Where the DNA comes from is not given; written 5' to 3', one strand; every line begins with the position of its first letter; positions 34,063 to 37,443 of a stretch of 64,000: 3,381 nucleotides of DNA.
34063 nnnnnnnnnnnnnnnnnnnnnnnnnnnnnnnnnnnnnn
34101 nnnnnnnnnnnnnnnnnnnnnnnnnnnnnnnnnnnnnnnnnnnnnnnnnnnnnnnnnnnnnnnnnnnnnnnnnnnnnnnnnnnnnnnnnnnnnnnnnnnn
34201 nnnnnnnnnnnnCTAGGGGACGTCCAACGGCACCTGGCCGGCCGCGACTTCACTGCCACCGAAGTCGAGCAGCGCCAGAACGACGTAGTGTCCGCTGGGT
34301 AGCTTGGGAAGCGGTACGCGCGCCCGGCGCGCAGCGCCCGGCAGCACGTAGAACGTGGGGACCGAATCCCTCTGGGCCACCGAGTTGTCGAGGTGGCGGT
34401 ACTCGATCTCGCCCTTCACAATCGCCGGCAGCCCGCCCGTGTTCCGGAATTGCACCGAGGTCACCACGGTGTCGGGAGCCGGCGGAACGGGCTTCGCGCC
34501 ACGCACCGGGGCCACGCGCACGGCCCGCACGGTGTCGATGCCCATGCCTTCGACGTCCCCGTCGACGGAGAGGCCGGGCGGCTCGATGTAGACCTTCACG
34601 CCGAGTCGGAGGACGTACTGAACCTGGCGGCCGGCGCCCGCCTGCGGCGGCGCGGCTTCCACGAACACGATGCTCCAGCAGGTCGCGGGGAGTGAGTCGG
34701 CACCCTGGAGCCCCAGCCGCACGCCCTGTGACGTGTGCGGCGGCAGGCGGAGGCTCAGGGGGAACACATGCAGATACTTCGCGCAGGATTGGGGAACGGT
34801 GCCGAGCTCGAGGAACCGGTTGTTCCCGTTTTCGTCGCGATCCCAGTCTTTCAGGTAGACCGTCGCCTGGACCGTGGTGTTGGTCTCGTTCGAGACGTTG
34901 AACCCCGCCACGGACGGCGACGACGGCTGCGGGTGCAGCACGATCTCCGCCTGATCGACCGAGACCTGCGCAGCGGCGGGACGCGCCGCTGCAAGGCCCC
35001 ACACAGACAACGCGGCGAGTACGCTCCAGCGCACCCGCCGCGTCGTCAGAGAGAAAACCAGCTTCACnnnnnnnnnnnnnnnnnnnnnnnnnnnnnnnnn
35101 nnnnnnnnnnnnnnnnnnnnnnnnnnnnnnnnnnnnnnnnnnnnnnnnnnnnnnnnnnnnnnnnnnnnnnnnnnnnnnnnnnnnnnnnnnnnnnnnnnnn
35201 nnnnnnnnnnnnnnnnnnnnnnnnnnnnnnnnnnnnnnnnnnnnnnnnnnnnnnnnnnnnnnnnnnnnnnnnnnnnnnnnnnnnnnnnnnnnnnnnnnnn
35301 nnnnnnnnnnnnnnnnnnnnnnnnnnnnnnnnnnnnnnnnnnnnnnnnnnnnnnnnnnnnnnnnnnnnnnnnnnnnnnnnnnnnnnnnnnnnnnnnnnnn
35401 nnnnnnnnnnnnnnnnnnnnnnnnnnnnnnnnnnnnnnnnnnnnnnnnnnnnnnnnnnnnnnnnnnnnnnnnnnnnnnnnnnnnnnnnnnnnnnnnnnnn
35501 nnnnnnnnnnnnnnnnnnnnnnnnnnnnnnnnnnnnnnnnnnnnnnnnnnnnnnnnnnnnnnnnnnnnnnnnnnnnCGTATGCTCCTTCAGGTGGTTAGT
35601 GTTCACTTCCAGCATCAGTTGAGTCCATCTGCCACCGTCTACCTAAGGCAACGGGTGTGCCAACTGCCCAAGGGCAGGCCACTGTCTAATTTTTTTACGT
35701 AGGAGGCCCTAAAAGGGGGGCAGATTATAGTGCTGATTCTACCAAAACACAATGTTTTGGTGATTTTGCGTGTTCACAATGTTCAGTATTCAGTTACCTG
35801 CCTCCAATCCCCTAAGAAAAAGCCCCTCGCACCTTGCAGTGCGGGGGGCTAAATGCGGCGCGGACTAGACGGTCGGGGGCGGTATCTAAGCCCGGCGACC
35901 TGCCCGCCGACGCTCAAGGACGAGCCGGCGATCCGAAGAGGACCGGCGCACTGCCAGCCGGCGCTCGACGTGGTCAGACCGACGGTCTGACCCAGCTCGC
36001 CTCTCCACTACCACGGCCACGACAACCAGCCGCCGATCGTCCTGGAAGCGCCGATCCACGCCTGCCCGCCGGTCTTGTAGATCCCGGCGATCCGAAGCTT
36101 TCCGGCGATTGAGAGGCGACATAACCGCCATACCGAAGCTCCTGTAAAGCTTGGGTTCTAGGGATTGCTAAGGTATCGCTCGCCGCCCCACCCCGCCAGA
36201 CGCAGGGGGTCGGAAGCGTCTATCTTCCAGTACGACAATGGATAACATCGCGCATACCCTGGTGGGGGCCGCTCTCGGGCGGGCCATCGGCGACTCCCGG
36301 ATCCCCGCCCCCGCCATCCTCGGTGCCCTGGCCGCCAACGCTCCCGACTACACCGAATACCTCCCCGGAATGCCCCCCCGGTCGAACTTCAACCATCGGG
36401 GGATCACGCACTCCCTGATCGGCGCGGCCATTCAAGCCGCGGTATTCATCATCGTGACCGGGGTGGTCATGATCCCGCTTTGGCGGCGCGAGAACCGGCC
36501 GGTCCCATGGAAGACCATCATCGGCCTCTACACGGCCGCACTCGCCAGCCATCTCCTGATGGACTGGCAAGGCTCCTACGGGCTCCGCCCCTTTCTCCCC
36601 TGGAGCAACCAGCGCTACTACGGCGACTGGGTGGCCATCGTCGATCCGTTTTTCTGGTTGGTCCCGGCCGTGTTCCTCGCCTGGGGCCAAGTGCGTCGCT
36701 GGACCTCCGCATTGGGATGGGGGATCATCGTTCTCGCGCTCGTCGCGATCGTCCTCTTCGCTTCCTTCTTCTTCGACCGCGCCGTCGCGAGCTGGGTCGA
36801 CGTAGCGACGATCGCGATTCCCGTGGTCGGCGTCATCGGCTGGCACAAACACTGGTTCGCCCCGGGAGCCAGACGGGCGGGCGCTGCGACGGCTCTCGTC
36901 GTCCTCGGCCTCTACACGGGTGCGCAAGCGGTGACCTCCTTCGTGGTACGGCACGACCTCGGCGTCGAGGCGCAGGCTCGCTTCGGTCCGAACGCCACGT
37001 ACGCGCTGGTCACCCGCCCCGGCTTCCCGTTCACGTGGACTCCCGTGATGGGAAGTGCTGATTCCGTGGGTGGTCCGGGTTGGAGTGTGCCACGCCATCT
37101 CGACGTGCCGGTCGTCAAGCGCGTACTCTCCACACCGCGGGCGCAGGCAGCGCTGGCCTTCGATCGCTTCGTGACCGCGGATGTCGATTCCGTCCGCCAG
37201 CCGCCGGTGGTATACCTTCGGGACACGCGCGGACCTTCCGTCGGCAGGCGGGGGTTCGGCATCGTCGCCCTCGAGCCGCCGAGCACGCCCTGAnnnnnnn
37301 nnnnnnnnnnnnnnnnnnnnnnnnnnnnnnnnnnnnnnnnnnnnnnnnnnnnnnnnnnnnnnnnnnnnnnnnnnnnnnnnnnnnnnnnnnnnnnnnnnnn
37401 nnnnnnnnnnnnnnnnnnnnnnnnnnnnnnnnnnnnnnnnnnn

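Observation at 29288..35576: Non-canonical chaperone-usher-like fibre operon: pilin-like paralogs, PapD-like protein, 981-aa barrel protein and lipoprotein, all translationally coupled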

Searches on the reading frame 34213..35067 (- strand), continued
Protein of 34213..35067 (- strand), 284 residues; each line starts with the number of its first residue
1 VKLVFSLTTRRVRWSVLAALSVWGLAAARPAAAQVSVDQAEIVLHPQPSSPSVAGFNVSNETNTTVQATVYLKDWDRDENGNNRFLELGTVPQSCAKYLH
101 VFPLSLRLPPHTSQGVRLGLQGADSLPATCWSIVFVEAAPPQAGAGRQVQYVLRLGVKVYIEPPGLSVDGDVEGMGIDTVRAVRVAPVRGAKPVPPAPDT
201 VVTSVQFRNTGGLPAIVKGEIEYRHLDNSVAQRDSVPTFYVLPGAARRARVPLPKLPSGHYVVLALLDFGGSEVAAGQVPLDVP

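Call 103: search_solved_structures(query=A8, max_evalue=10, show_alignments=3)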
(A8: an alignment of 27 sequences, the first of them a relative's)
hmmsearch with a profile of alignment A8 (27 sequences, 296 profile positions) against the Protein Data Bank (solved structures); distinct sequences matched with E-value up to 10: 9.
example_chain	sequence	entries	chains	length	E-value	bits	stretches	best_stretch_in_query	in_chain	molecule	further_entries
3q48_A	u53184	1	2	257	6.1e-05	25.8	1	106-180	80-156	Chaperone CupB2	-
5ghu_A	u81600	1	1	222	0.045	16.4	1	106-176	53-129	Probable fimbrial chaperone YadV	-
1pdk_A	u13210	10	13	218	1.2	11.8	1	109-175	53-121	PROTEIN (CHAPERONE PROTEIN PAPD) | CHAPERONE PROTEIN PAPD | PERIPLASMID CHAPERONE PAPD PROTEIN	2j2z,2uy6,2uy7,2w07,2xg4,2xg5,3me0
6cd2_A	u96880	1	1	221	1.2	11.8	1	109-175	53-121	Chaperone protein PapD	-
1qpp_A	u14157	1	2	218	1.2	11.7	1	109-175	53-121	PAPD CHAPERONE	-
5k93_A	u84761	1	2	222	1.2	11.7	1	109-175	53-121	Chaperone protein PapD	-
2j7l_A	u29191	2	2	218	1.2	11.7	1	109-175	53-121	CHAPERONE PROTEIN PAPD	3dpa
1n0l_A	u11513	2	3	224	1.2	11.7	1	109-175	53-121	Chaperone protein PapD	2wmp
7lhg_D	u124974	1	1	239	1.4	11.6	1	109-175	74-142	Chaperone protein PapD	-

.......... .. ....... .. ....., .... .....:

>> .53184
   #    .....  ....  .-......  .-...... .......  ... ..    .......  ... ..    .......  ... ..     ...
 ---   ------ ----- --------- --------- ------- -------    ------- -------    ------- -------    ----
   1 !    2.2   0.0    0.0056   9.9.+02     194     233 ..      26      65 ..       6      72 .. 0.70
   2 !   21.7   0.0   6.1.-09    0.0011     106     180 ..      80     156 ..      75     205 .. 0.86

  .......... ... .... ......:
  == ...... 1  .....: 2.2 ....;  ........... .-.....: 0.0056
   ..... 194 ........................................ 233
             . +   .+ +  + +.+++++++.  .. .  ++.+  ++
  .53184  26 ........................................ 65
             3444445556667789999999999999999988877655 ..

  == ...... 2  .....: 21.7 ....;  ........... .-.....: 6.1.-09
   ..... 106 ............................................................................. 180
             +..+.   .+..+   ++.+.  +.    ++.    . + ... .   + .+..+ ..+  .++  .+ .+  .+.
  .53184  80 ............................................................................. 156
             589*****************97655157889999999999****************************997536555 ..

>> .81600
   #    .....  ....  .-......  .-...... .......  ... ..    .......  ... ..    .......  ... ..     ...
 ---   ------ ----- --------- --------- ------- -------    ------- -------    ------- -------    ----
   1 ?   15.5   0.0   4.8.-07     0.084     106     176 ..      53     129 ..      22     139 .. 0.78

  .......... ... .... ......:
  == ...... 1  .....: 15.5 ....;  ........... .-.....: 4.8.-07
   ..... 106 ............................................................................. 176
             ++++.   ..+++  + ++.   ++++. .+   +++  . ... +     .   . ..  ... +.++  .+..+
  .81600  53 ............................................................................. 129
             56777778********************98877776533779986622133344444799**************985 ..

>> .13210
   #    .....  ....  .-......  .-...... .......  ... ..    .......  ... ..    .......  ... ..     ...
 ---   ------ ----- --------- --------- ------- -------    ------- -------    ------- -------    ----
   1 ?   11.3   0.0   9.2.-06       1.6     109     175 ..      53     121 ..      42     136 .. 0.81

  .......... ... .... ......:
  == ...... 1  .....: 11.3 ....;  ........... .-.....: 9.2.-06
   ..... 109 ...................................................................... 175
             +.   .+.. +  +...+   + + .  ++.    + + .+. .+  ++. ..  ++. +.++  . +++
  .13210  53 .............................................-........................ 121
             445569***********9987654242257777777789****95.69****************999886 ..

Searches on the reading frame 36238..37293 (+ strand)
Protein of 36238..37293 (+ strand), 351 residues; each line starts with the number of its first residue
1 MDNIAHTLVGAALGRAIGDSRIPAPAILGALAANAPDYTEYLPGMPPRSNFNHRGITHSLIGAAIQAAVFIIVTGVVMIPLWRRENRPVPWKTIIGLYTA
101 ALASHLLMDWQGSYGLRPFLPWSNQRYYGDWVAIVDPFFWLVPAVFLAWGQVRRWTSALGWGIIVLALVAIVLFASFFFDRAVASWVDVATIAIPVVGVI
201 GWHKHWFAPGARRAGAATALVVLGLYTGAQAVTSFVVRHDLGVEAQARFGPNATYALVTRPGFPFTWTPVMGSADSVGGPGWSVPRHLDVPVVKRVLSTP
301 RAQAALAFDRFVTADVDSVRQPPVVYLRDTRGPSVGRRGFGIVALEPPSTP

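Call 84: search_protein_families(library=pfam, max_evalue=0.1, proteins=[window:36238-37293:+])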
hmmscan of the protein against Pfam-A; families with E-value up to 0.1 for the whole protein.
window:36238-37293:+ (351 aa): 1 family
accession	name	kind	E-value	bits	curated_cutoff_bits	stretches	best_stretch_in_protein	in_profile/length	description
PF04307.19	YdjM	-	1.1e-22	80.8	29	1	1-173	1-171/176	YdjM inner membrane protein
